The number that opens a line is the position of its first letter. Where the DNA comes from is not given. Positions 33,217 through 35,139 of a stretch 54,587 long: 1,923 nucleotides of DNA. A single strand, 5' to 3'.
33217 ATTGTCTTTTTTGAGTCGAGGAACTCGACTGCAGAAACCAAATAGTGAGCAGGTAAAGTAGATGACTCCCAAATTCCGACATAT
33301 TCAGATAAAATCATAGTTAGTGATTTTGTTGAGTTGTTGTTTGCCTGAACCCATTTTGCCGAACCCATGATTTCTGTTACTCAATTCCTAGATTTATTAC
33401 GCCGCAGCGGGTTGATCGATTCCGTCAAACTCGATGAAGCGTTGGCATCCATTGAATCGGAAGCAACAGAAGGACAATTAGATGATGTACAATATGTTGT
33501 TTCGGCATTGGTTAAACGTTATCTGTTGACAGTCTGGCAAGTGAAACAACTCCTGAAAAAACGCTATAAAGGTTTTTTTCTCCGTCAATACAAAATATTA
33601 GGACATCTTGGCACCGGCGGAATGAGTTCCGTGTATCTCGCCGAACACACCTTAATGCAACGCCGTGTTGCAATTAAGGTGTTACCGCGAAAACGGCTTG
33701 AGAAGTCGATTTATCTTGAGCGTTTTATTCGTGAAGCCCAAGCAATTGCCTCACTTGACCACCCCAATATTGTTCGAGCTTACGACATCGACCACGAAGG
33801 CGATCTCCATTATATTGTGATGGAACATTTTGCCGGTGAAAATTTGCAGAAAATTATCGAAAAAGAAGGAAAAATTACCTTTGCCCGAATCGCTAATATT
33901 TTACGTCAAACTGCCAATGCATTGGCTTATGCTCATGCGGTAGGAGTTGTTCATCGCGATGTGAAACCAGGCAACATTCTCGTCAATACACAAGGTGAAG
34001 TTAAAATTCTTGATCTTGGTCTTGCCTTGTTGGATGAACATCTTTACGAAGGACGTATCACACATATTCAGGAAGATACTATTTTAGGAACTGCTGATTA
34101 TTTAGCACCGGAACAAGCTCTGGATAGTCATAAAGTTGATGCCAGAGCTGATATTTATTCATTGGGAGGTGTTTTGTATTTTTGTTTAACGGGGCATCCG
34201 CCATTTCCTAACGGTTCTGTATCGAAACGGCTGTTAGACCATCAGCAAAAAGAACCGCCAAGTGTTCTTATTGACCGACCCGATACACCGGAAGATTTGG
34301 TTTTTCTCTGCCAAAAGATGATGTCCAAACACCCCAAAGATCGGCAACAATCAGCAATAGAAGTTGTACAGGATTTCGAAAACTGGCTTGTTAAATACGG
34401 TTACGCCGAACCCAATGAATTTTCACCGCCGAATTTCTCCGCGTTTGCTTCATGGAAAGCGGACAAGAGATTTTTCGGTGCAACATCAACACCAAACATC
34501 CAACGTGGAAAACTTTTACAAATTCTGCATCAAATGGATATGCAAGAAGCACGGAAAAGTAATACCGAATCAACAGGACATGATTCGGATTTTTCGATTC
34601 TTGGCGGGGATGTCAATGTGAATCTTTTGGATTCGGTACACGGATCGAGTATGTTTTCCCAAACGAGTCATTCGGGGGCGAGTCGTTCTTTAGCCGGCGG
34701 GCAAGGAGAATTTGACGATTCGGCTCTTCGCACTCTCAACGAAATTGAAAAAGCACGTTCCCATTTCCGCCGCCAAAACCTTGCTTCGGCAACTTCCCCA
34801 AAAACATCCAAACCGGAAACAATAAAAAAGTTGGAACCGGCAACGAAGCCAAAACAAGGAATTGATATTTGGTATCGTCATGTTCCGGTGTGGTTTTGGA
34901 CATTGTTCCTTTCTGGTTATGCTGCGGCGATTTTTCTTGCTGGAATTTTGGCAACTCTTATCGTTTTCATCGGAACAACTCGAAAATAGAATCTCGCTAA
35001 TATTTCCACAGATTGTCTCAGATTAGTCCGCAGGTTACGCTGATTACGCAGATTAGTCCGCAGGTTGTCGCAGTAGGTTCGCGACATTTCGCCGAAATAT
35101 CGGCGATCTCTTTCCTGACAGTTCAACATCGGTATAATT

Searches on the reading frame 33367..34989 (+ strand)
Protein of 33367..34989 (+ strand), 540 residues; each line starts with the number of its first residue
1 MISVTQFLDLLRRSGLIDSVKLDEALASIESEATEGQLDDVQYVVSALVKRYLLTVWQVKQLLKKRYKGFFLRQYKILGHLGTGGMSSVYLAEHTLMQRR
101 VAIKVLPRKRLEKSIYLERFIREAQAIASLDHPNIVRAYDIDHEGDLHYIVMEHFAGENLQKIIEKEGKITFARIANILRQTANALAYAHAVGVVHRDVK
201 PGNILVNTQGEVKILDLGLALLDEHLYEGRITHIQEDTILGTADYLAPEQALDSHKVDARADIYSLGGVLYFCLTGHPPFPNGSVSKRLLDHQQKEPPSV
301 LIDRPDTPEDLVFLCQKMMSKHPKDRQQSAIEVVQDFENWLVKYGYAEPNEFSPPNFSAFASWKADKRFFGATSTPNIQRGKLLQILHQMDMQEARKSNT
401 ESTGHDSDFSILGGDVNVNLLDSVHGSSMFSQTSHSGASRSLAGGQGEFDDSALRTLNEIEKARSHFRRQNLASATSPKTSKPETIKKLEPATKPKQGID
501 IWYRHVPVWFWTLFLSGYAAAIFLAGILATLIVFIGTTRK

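Call 34: search_protein_families(library=pfam, proteins=[window:33367-34989:+], max_evalue=0.00001)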
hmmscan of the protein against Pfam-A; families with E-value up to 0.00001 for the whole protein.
window:33367-34989:+ (540 aa): 4 families
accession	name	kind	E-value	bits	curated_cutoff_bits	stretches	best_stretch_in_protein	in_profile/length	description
PF00069.31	Pkinase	-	7.9e-52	176.7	31.7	1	75-328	1-253/263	Protein kinase domain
PF07714.23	PK_Tyr_Ser-Thr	-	1e-31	110.6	23.1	1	78-328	4-250/258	Protein tyrosine and serine/threonine kinase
PF01636.29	APH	-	2.5e-06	27.9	23.2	0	176-223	155-200/239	Phosphotransferase enzyme family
PF03109.22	ABC1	-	3.1e-06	26.9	22.9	1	118-220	118-214/244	ABC1 atypical kinase-like domain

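Call 35: search_protein_families(library=padloc, proteins=[window:33367-34989:+], max_evalue=0.001)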
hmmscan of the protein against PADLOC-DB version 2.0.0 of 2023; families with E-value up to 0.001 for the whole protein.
window:33367-34989:+ (540 aa): 36 families (the best 25 are shown)
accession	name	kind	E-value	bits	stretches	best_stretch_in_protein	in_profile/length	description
PDLC04050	PD-T4-6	-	6.3e-93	310.2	1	40-338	30-324/480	-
PDLC04042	PD-T4-6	-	3.7e-82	274.2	1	72-340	8-272/292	-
PDLC04053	PD-T4-6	-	1.4e-77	259.2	1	74-355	10-286/311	-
PDLC04060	PD-T4-6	-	2.7e-74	248.9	1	70-338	5-267/486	-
PDLC04043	PD-T4-6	-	4.4e-73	244.9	1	74-340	16-277/452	-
PDLC04047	PD-T4-6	-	6.5e-73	243.6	1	71-343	8-275/327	-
PDLC04061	PD-T4-6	-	1.1e-72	244.3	1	74-343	17-286/510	-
PDLC04138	mad6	-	1.4e-70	237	1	62-350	40-323/659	mads_6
PDLC04054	PD-T4-6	-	4.3e-69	231.5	1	74-342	11-275/347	-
PDLC04057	PD-T4-6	-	9.1e-68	227.3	1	74-343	9-273/443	-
PDLC04039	PD-T4-6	-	3.2e-67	225.5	1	69-333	10-268/458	-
PDLC04055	PD-T4-6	-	2.9e-66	222.2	1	4-342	6-337/496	-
PDLC04052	PD-T4-6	-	1.1e-65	220.8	1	73-340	9-276/496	-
PDLC04048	PD-T4-6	-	1.5e-65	219.9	1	72-339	9-271/354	-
PDLC04040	PD-T4-6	-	7e-62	207.9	1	81-339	2-264/547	-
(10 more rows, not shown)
